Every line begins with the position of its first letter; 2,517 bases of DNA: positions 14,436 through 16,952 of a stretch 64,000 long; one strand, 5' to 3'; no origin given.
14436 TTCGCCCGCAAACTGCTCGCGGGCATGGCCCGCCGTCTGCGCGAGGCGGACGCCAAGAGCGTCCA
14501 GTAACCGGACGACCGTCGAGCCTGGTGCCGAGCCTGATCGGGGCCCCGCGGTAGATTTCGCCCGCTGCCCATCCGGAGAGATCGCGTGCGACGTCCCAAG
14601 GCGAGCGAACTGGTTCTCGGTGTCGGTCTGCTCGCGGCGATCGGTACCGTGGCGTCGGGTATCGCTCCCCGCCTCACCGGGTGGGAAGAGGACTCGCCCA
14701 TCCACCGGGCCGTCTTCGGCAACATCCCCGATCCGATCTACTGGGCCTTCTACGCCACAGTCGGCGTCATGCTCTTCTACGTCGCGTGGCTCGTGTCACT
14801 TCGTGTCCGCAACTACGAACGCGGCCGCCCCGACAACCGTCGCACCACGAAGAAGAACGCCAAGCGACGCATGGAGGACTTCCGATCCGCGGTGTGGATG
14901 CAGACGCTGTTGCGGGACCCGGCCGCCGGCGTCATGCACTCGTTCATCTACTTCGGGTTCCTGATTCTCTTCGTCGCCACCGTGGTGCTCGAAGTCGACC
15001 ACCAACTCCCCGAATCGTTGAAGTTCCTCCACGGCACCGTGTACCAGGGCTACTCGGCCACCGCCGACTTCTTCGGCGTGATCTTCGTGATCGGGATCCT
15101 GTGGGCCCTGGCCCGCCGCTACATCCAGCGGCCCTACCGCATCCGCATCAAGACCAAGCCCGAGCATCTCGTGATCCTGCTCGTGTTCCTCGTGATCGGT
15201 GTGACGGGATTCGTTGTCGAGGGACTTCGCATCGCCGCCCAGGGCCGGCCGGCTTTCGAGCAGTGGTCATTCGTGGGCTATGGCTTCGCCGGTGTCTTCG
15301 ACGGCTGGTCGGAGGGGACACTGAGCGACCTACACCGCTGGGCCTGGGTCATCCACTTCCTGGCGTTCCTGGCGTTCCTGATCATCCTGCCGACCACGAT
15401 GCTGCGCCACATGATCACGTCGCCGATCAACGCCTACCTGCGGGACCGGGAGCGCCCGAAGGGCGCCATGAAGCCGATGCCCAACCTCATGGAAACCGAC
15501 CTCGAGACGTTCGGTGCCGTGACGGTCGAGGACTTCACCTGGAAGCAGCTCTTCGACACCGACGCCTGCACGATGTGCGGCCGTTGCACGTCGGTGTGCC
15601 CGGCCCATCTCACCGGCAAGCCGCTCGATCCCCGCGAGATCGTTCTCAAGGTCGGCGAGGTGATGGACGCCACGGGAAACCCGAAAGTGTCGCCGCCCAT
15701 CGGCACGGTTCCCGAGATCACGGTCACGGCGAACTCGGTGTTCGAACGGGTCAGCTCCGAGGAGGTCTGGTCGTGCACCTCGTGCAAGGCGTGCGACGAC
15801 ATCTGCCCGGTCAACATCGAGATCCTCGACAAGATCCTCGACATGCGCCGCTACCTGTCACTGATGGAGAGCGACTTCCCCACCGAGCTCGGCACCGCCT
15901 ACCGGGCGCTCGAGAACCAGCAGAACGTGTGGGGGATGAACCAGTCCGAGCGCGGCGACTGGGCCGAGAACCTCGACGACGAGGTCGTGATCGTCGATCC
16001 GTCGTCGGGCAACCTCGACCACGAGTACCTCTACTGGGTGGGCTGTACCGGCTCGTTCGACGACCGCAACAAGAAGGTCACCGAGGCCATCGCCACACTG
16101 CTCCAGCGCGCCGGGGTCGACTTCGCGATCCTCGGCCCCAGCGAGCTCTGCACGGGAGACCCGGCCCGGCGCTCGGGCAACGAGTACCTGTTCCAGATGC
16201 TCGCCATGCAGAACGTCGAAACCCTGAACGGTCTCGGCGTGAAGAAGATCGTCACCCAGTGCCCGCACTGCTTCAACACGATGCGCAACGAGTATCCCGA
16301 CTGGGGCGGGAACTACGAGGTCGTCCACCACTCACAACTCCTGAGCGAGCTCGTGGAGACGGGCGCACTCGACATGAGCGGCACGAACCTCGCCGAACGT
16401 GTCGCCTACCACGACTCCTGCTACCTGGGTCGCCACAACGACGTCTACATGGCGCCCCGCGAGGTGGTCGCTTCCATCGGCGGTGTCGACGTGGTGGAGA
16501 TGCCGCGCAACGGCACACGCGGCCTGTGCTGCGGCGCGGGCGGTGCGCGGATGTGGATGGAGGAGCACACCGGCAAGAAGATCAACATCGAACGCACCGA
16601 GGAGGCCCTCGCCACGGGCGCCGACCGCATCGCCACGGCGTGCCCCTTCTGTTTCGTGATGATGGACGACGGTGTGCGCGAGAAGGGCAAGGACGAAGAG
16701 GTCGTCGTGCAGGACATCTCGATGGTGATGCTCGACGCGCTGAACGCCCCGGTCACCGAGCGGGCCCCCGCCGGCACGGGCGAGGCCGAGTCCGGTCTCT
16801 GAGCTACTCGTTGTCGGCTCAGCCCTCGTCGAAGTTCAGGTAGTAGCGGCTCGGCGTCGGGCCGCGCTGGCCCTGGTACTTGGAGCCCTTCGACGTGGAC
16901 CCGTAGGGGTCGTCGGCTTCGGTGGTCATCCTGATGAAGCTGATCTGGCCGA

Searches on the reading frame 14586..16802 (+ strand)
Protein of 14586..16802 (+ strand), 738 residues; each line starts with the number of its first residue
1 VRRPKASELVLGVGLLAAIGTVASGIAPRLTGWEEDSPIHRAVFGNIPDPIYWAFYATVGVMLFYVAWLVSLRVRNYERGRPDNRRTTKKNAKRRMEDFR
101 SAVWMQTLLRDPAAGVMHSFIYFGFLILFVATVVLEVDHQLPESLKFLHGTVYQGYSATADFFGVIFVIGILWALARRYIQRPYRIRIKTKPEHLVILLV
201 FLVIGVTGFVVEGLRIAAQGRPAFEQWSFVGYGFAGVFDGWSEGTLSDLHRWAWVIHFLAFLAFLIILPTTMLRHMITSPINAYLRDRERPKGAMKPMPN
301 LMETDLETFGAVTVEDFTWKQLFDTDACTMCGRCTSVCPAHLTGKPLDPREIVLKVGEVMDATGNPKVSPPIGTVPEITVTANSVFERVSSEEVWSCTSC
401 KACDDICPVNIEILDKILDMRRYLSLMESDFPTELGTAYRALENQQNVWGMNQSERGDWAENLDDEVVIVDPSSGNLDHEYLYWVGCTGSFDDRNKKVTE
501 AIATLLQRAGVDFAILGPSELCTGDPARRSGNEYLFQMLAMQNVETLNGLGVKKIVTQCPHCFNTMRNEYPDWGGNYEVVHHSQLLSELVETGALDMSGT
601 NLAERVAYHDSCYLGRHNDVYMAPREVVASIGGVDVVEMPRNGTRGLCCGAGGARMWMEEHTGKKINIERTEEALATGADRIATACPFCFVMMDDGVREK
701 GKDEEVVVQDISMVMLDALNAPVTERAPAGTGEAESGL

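Call 50: search_protein_families(library=pfam, proteins=[window:14586-16802:+], max_evalue=0.00001)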
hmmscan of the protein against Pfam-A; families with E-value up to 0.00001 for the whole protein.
window:14586-16802:+ (738 aa): 7 families
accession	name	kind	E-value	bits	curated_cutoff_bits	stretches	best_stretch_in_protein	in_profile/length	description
PF02754.22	CCG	-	1.9e-37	127.6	20.6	2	606-694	1-85/85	Cysteine-rich domain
PF13183.11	Fer4_8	-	1.3e-08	35.7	27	1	326-411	3-68/68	4Fe-4S dicluster domain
PF13187.11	Fer4_9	-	1.4e-08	35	27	1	327-410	1-50/52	4Fe-4S dicluster domain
PF13237.11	Fer4_10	-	5.1e-08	33.2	25.5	1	323-408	4-53/53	4Fe-4S dicluster domain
PF12838.12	Fer4_7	-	1e-07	32.7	27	0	322-340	32-50/52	4Fe-4S dicluster domain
PF12797.12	Fer4_2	-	3.5e-07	30.2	24.5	1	319-340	1-22/22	4Fe-4S binding domain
PF00037.32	Fer4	-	7.6e-06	26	21.1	0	323-340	3-20/24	4Fe-4S binding domain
